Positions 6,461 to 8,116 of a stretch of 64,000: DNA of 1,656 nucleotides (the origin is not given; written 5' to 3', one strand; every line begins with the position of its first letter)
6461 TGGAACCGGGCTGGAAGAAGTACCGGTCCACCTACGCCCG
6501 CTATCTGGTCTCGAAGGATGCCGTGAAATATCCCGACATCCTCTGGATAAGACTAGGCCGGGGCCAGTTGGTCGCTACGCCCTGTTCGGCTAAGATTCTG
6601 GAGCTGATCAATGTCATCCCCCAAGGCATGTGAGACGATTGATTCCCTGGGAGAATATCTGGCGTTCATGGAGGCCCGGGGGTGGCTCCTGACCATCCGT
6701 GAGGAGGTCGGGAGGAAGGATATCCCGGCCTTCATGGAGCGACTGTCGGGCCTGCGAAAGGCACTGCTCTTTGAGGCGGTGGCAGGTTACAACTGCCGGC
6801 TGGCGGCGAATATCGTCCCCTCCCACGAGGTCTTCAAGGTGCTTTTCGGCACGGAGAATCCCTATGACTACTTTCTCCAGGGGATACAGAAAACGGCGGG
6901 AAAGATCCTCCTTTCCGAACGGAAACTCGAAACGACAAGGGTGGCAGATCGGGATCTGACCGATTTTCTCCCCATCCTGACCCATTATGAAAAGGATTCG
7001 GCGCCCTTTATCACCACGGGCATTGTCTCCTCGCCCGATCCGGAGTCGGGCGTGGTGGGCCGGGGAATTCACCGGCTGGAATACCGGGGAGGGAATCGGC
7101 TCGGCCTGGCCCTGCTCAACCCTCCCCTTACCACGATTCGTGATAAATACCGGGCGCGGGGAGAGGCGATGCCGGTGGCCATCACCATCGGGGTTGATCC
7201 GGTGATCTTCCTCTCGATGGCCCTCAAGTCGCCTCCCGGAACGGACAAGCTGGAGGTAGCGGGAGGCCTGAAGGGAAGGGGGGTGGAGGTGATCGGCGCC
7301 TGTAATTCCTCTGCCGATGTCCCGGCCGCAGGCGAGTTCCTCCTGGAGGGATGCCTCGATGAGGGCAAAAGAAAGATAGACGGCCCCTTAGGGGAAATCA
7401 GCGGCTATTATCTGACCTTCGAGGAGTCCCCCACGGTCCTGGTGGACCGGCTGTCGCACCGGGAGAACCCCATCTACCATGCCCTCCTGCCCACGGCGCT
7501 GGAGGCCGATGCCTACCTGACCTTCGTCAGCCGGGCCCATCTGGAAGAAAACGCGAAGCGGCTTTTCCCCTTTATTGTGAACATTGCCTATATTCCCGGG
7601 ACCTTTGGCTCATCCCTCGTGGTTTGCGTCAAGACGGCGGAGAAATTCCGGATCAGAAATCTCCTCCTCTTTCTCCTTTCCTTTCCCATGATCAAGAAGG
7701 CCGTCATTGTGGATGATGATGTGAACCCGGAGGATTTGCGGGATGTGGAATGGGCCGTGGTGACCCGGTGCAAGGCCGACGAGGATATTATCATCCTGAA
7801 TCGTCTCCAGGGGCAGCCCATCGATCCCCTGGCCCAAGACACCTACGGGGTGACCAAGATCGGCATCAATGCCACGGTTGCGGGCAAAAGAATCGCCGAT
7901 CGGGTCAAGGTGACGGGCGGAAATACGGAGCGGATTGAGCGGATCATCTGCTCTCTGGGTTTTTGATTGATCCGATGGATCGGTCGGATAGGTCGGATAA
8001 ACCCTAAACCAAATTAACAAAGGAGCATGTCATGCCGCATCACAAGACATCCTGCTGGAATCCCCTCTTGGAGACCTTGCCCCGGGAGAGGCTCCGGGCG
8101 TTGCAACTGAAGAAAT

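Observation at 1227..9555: Expanded phenylphosphate-carboxylase-like cluster: 3 UbiD paralogs + 2 KdsC-like HAD proteins + 2 small paralogs + aryl-CoA ligase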

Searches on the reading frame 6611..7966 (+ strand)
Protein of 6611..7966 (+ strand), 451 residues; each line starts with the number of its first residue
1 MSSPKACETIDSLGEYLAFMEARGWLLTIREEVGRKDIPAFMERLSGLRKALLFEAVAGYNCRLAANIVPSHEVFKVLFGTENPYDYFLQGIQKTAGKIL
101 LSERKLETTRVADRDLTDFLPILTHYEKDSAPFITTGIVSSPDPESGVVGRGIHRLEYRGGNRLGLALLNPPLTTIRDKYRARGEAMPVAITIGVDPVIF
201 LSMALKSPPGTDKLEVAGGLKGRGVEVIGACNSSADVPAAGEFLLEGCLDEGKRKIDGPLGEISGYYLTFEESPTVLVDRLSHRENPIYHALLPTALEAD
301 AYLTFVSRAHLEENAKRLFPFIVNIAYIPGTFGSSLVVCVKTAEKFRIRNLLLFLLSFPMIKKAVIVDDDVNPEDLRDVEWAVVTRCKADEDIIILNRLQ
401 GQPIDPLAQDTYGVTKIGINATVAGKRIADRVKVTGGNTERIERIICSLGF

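Call 3: search_protein_families(library=pfam, proteins=[window:6611-7966:+], max_evalue=0.01)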
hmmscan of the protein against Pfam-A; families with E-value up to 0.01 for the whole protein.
window:6611-7966:+ (451 aa): 3 families
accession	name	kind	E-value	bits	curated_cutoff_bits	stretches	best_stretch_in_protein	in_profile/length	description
PF01977.22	UbiD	-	1.7e-46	158.5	23.3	1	111-294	18-203/206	3-octaprenyl-4-hydroxybenzoate carboxy-lyase Rift-related domain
PF20696.2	UbiD_C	-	3.4e-19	69.5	24.2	1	305-421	6-127/127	3-octaprenyl-4-hydroxybenzoate carboxy-lyase C-terminal domain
PF20695.2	UbiD_N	-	3.4e-07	30.7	24.3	1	17-83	1-67/78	3-octaprenyl-4-hydroxybenzoate carboxy-lyase N-terminal domain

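Call 4: search_protein_families(library=ncbifam, proteins=[window:6611-7966:+], max_evalue=0.01)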
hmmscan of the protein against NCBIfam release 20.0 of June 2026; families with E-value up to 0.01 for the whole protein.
window:6611-7966:+ (451 aa): 7 families
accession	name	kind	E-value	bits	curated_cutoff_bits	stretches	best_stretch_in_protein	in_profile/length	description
TIGR00148.1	TIGR00148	subfamily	1e-68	232.1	244.85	1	15-422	3-436/438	UbiD family decarboxylase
NF041204.1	VdcC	exception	1.4e-55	188.6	650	1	11-424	2-438/467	non-oxidative hydroxyarylic acid decarboxylases subunit C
TIGR03701.1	mena_SCO4490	equivalog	2.6e-43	148.4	495.9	2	109-397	122-415/433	menaquinone biosynthesis decarboxylase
NF008175.0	PRK10922.1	equivalog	1.8e-32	112.5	788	1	112-422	138-456/497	4-hydroxy-3-polyprenylbenzoate decarboxylase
TIGR02724.1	phenyl_P_beta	equivalog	2.3e-24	85.6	468.95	1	107-408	109-423/472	phenylphosphate carboxylase subunit beta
NF041219.1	BagN_FevL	exception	1.2e-21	76.7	1000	1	117-290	145-321/502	bagremycin/ferroverdin biosynthesis UbiD family decarboxylase BagN/FevL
TIGR02723.1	phenyl_P_alpha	equivalog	1.9e-12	46.6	564.6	1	112-409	123-426/485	phenylphosphate carboxylase subunit alpha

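Call 14: find_encoding_contigs(protein=window:6611-7966:+, flank=10000, max_places=6)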
Protein window:6611-7966:+ (451 aa): 1 contig read that carries it; 1 place shown.
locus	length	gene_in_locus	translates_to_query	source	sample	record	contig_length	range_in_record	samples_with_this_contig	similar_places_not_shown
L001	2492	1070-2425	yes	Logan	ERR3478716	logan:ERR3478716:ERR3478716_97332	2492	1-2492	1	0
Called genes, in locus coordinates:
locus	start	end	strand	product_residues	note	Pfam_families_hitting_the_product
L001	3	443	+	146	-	?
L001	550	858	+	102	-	PF09662:Phenyl_P_gamma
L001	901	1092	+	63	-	PF09662:Phenyl_P_gamma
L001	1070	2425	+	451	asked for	PF20695:UbiD_N (weak), PF01977:UbiD, PF20696:UbiD_C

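Call 15: find_homologous_proteins(query=window:6611-7966:+, max_evalue=1e-20)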
Query window:6611-7966:+ (451 aa): 543 proteins with E <= 1e-20 among 8000 candidates; the best 120 are listed.
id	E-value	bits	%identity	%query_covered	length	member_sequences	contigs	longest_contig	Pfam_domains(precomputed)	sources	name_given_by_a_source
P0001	5.8e-271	917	90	100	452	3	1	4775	PF20696.3,PF01977.23,PF20695.3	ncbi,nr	ncbi:MAG: UbiD family decarboxylase [Smithellaceae bacterium]|nr:UbiD family decarboxylase [Smithell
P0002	1.2e-206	705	71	98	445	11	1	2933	PF20696.3,PF01977.23,PF20695.3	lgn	-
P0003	2.0e-201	688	68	98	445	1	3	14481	PF20696.3,PF01977.23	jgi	jgi:2,5-furandicarboxylate decarboxylase 1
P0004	5.4e-201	686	68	98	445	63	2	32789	PF20696.3,PF01977.23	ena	-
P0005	2.7e-200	684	67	98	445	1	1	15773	PF20696.3,PF01977.23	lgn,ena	-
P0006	1.2e-198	679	68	97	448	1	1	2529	PF20696.3,PF01977.23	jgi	jgi:2,5-furandicarboxylate decarboxylase 1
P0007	7.3e-198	676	66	98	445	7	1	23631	PF20696.3,PF01977.23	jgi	-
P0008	1.2e-197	675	66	98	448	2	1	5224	PF20696.3,PF01977.23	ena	-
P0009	6.0e-197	673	67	98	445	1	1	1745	PF20696.3,PF01977.23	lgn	-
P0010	1.5e-196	672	66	98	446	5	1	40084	PF20696.3,PF01977.23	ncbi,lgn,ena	-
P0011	1.9e-196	671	66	98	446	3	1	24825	PF20696.3,PF01977.23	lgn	-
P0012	1.7e-195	668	65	98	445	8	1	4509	PF20696.3,PF01977.23,PF20695.3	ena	-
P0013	1.9e-195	668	65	98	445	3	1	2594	PF20696.3,PF01977.23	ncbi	-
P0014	5.1e-195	667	65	98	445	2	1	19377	PF20696.3,PF01977.23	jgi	jgi:2,5-furandicarboxylate decarboxylase 1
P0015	2.4e-194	664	65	98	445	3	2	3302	PF20696.3,PF01977.23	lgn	-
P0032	1.6e-187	642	63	98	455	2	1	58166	PF20696.3,PF01977.23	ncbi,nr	ncbi:MAG: 3-octaprenyl-4-hydroxybenzoate carboxy-lyase [Syntrophorhabdus sp. PtaU1.Bin050]|nr:MAG: 3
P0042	9.3e-184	630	63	98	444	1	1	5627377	PF20696.3,PF01977.23,PF20695.3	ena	-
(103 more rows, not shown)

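Call 16: find_encoding_contigs(protein=P0042, flank=10000, max_places=2)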
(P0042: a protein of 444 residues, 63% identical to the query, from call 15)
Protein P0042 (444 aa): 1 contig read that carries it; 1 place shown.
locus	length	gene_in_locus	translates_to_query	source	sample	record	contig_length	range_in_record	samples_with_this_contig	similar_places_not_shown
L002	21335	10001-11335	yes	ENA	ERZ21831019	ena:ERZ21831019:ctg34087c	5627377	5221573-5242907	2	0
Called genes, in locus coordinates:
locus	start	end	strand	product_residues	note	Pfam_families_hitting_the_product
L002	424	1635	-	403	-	PF06792:UPF0261, PF23189:UPF0261_C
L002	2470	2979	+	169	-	PF00072:Response_reg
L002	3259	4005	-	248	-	PF01061:ABC2_membrane, PF12698:ABC2_membrane_3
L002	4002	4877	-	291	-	PF00005:ABC_tran, PF13175:AAA_15 (faint), PF13304:AAA_21 (weak)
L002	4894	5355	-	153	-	PF00126:HTH_1, PF13309:HTH_22 (faint), PF02796:HTH_7, PF13384:HTH_23, PF13518:HTH_28 (weak), PF13551:HTH_29 (weak)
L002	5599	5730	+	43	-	-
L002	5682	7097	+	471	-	PF20695:UbiD_N, PF01977:UbiD, PF20696:UbiD_C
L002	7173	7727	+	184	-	PF08282:Hydrolase_3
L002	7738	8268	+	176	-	PF08282:Hydrolase_3 (weak)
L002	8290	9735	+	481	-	PF20695:UbiD_N, PF01977:UbiD, PF20696:UbiD_C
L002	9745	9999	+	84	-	PF09662:Phenyl_P_gamma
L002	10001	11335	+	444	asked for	PF20695:UbiD_N (weak), PF01977:UbiD, PF20696:UbiD_C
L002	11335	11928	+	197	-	PF02441:Flavoprotein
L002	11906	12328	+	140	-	PF01982:CTP-dep_RFKase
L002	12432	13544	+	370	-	-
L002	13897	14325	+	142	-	PF21758:LpdD_chaperone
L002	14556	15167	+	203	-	PF00702:Hydrolase (faint), PF06941:NT5C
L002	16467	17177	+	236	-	PF00702:Hydrolase, PF08282:Hydrolase_3 (faint), PF12710:HAD, PF13419:HAD_2, PF13242:Hydrolase_like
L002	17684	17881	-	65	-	-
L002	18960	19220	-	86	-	-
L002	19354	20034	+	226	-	PF13592:HTH_33, PF13358:DDE_3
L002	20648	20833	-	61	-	-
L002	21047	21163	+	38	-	-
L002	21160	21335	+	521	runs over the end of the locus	PF00474:SSF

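Call 17: find_encoding_contigs(protein=P0032, flank=10000, max_places=2)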
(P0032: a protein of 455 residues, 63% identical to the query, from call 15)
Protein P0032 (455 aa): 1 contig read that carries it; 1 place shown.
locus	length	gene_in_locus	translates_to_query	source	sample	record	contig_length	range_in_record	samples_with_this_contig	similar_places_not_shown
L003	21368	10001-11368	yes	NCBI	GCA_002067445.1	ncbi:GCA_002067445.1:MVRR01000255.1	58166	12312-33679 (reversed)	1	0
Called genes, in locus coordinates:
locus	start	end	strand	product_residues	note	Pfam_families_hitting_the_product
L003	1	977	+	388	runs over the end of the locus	PF02746:MR_MLE_N, PF13378:MR_MLE_C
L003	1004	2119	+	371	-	PF01321:Creatinase_N (weak), PF00557:Peptidase_M24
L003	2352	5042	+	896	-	PF07719:TPR_2 (faint), PF07721:TPR_4 (faint), PF13424:TPR_12 (faint), PF12770:CHAT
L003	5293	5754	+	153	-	PF05229:SCPU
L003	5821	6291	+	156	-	PF05229:SCPU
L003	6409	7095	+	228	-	PF13188:PAS_8 (faint), PF13426:PAS_9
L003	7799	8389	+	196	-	PF02441:Flavoprotein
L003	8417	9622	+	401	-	PF00926:DHBP_synthase, PF00925:GTP_cyclohydro2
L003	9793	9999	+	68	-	-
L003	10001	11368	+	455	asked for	PF01977:UbiD, PF20696:UbiD_C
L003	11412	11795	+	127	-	PF01982:CTP-dep_RFKase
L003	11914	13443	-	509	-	PF00158:Sigma54_activat, PF14532:Sigma54_activ_2, PF07728:AAA_5, PF25601:AAA_lid_14, PF02954:HTH_8 (weak)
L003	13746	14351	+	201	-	PF02663:FmdE, PF23475:zf-Tbcl_FmdE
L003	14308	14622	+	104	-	-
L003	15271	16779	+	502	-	PF20695:UbiD_N, PF01977:UbiD, PF20696:UbiD_C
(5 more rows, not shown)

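Call 21: find_encoding_contigs(protein=P0001, flank=10000, max_places=3)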
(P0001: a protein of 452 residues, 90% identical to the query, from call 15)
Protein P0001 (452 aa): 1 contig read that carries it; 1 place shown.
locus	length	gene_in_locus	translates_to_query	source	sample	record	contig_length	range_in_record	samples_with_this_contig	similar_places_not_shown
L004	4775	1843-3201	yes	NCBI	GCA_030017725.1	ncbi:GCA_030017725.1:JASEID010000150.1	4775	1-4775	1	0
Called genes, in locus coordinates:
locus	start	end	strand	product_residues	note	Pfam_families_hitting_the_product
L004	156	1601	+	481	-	PF20695:UbiD_N, PF01977:UbiD, PF20696:UbiD_C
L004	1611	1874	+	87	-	PF09662:Phenyl_P_gamma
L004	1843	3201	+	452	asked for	PF20695:UbiD_N (weak), PF01977:UbiD, PF20696:UbiD_C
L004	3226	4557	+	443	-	PF00501:AMP-binding, PF14535:AMP-binding_C_2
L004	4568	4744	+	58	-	-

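Call 33: search_solved_structures(query=window:6611-7966:+, max_evalue=1e-10, show_alignments=2)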
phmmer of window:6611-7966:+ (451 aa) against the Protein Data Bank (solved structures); distinct sequences matched with E-value up to 1e-10: 38.
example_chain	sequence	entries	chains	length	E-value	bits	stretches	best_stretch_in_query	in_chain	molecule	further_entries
6h6v_A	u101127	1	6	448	1.2e-57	199.1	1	12-425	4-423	3-polyprenyl-4-hydroxybenzoate decarboxylase and related decarboxylases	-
6h6x_B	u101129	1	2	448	1.9e-55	191.7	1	12-425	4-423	3-polyprenyl-4-hydroxybenzoate decarboxylase and related decarboxylases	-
2idb_A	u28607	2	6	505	3.5e-33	118.4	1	114-422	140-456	3-octaprenyl-4-hydroxybenzoate carboxy-lyase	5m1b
5m1c_A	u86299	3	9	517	3.5e-33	118.4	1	114-422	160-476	3-octaprenyl-4-hydroxybenzoate carboxy-lyase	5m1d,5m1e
7ae4_A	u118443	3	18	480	1.1e-32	116.7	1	12-423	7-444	Phenolic acid decarboxylase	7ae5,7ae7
7p9q_A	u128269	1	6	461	6.2e-32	114.3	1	19-423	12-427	AnInD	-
7pda_A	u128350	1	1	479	4.9e-29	104.7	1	114-406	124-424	UbiD family decarboxylase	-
5o3m_A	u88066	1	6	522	8.4e-23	84.2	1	112-413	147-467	Protocatechuate decarboxylase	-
5ny5_A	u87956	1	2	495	1.3e-22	83.5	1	112-415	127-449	3,4-dihydroxybenzoate decarboxylase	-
5o3n_A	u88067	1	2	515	1.4e-22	83.5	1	112-415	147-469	3,4-dihydroxybenzoate decarboxylase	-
7nf0_A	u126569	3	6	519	1.8e-19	73.2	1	119-402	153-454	Ferulic acid decarboxylase 1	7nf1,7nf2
6da6_A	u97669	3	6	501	2.6e-19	72.7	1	116-389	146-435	UbiD-like decarboxylase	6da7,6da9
7ney_A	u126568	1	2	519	1e-18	70.7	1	119-406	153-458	Ferulic acid decarboxylase 1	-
7nf3_A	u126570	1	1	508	8.4e-17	64.4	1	113-409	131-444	Ferulic acid decarboxylase 1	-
6ev9_A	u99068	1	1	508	1.3e-16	63.8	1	113-409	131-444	Ferulic acid decarboxylase 1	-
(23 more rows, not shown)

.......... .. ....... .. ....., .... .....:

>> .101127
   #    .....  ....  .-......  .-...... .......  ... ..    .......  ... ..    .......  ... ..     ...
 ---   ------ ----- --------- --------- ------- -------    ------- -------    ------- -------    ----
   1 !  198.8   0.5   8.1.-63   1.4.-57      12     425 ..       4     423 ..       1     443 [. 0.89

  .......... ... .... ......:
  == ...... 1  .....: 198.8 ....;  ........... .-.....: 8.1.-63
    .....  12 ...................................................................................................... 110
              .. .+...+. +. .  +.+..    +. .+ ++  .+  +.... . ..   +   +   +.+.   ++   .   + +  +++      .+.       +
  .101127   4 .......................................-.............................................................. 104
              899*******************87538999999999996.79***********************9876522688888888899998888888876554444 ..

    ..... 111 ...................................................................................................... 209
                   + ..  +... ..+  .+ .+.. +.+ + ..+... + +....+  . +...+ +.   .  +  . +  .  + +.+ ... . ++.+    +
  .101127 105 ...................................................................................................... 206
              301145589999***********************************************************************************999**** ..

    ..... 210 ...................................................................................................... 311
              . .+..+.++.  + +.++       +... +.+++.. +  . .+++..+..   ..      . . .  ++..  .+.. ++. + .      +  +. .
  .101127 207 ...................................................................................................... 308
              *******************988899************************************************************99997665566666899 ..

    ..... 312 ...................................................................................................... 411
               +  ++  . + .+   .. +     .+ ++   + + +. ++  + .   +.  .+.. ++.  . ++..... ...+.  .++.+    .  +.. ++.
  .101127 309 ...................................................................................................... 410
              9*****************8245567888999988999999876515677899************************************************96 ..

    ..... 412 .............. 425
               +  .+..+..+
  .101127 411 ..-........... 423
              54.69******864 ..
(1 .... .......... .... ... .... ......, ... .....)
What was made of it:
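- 6611..7966 (+): Third UbiD (UbiD-3), of the Thauera ORF8 type (the UbiD-like partner of the PpcX/PpcY pair). The closest solved structure is HmfF, 6H6V (call 33).
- The nearest solved relative of UbiD-3 is a true decarboxylase, HmfF, at 199 bits (call 33).
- Tried and rejected: The HmfF pairwise alignment agrees independently (call 33).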

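Call 58: search_protein_families(library=pfam, proteins=[L002:12432-13544:+], max_evalue=10)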
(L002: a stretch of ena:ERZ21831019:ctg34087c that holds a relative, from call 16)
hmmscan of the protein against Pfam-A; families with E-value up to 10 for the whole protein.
L002:12432-13544:+ (370 aa): 0 families
